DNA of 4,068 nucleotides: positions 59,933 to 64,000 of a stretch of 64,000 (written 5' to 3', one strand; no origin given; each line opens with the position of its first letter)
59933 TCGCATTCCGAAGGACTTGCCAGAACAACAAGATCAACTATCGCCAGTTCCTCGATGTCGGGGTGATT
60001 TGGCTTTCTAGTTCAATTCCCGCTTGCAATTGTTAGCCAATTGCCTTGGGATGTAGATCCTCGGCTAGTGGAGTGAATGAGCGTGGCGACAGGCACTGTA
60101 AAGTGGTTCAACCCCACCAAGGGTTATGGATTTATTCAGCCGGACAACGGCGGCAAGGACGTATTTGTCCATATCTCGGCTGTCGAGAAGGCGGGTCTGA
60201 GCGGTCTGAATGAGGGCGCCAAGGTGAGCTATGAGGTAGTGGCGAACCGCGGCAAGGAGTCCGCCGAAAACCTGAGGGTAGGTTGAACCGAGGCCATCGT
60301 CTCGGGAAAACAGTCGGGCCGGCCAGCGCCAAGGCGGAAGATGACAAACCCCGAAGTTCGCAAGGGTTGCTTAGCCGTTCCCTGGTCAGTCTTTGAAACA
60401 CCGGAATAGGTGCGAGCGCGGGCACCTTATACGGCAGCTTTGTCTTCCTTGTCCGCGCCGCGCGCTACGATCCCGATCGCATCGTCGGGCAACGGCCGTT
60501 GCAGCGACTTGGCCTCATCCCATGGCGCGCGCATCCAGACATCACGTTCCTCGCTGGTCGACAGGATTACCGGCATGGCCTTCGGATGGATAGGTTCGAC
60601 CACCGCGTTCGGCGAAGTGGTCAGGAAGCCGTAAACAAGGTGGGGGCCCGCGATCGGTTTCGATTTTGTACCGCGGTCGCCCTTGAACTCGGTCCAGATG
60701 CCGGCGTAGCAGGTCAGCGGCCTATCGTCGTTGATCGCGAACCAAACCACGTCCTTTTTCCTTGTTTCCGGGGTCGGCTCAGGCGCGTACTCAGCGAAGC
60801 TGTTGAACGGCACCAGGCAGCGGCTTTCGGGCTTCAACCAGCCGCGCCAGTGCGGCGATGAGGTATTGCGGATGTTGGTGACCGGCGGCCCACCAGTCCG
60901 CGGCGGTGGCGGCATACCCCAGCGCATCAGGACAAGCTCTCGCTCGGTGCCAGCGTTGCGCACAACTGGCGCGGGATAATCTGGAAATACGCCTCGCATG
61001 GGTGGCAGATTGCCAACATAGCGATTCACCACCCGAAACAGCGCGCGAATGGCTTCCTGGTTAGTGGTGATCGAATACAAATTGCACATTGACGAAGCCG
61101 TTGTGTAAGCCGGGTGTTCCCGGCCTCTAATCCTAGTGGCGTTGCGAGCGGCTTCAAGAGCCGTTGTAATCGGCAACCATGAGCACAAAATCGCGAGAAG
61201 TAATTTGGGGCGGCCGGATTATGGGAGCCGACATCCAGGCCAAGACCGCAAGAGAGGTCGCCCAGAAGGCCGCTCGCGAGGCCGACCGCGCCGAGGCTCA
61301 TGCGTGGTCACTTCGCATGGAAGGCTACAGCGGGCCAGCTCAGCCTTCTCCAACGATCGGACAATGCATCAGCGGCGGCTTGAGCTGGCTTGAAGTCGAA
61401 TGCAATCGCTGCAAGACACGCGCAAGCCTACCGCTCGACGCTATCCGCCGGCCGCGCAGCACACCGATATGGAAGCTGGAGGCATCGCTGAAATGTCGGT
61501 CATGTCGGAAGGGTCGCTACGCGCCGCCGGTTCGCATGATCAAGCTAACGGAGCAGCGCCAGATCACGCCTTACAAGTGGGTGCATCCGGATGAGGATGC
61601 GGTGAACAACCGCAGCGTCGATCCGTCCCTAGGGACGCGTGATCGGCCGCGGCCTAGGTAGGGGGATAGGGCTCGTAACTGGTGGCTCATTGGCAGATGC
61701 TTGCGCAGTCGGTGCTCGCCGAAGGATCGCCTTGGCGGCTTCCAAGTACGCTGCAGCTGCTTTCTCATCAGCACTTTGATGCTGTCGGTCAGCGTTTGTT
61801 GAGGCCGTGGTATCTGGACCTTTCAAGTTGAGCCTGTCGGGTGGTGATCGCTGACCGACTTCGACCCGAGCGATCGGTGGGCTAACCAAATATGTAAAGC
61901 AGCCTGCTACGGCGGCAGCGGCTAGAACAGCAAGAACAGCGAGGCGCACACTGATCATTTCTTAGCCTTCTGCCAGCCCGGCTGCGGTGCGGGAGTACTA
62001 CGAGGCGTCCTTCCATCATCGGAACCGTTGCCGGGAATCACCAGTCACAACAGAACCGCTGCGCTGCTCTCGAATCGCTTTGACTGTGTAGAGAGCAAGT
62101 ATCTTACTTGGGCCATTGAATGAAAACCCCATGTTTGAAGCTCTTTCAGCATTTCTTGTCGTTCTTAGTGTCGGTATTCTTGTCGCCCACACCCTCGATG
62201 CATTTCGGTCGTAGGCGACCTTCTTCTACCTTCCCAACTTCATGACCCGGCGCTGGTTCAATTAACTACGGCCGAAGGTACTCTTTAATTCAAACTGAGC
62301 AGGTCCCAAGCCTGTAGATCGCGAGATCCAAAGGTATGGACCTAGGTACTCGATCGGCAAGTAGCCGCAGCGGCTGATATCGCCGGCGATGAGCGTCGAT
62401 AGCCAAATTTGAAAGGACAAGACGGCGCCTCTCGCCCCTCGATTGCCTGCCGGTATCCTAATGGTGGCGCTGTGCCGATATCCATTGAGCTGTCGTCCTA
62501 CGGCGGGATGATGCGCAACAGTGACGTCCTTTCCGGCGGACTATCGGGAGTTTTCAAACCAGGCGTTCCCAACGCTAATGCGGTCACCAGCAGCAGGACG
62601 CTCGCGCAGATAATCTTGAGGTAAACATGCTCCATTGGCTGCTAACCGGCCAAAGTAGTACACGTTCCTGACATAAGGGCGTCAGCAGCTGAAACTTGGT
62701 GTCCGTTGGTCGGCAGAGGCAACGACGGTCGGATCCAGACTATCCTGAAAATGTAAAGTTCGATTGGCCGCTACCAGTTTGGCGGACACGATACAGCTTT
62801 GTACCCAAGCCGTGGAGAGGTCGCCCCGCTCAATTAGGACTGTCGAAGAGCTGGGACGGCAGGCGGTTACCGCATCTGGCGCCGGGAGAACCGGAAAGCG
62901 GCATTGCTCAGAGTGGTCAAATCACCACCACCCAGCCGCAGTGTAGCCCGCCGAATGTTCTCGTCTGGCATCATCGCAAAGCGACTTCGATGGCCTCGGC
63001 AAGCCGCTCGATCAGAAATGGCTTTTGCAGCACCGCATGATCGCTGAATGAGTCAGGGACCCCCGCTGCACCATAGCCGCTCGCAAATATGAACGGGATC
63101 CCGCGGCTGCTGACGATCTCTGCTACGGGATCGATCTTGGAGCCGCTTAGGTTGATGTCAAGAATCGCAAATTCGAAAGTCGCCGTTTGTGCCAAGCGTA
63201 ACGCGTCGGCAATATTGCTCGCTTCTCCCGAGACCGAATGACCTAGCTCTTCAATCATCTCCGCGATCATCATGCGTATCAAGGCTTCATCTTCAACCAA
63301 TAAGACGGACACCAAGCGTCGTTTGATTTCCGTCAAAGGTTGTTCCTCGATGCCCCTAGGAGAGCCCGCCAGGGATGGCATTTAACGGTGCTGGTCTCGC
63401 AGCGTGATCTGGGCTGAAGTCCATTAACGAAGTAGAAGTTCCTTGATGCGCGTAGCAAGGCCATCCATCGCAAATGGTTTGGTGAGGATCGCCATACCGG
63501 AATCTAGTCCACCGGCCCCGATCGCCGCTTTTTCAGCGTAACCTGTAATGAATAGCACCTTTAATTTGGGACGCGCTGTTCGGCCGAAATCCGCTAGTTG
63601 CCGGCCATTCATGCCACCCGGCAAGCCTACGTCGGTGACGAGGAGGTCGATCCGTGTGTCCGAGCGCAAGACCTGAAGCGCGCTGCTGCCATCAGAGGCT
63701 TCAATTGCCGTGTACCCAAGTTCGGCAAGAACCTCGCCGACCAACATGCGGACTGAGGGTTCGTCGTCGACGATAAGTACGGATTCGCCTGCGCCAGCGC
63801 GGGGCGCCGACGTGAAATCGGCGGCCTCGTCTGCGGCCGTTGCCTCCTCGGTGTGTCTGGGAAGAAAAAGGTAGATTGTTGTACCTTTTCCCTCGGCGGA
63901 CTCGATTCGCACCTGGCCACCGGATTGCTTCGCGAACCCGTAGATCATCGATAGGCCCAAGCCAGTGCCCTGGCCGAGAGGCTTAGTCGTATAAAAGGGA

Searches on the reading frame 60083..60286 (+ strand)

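Call 19: search_protein_families(library=pfam, max_evalue=0.01, proteins=[window:60083-60286:+])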
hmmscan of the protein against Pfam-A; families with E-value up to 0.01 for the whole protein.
window:60083-60286:+ (67 aa): 2 families
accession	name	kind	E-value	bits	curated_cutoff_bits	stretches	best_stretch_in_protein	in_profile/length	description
PF00313.28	CSD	-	2.7e-24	85.3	27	1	3-65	2-64/66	'Cold-shock' DNA-binding domain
PF08206.17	OB_RNB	-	9.6e-05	22.4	24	1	13-37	8-32/58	Ribonuclease B OB domain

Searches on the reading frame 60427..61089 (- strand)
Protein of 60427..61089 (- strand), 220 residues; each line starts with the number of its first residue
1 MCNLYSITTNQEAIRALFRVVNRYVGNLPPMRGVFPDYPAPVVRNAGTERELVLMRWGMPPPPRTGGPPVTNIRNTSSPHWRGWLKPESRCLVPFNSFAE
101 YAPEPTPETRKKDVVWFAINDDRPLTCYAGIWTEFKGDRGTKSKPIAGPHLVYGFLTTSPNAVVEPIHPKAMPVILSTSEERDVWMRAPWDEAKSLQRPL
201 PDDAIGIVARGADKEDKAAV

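Call 19: search_protein_families(library=pfam, max_evalue=0.01, proteins=[window:60427-61089:-])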
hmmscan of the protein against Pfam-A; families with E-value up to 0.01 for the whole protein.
window:60427-61089:- (220 aa): 1 family
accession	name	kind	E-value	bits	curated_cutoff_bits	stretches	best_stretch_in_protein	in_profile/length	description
PF02586.19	SRAP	-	3.6e-22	79.4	27.1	1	1-204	1-201/214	SOS response associated peptidase (SRAP)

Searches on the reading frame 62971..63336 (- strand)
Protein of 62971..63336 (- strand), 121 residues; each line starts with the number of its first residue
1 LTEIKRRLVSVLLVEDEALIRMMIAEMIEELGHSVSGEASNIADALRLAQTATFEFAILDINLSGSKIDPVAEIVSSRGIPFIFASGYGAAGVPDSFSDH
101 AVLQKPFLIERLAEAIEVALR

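Call 19: search_protein_families(library=pfam, max_evalue=0.01, proteins=[window:62971-63336:-])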
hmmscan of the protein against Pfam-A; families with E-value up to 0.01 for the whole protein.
window:62971-63336:- (121 aa): 1 family
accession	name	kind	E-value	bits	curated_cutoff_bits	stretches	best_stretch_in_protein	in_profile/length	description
PF00072.30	Response_reg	-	5.2e-10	39.9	30.2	1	11-116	1-110/111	Response regulator receiver domain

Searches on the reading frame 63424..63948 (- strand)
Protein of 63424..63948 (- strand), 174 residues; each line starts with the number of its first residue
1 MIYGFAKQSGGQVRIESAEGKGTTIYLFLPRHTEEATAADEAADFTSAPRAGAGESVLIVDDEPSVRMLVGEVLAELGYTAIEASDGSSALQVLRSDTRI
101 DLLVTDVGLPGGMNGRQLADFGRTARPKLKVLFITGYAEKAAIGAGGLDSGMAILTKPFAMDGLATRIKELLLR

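Call 55: search_protein_families(library=pfam, max_evalue=0.01, proteins=[window:63424-63948:-])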
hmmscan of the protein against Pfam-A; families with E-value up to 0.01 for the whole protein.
window:63424-63948:- (174 aa): 2 families
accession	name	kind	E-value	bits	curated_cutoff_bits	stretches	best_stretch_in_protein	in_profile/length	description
PF00072.30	Response_reg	-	2.2e-18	66.9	30.2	1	57-168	1-110/111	Response regulator receiver domain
PF02518.31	HATPase_c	-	0.0065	17.3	26.4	0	6-31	84-109/111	Histidine kinase-, DNA gyrase B-, and HSP90-like ATPase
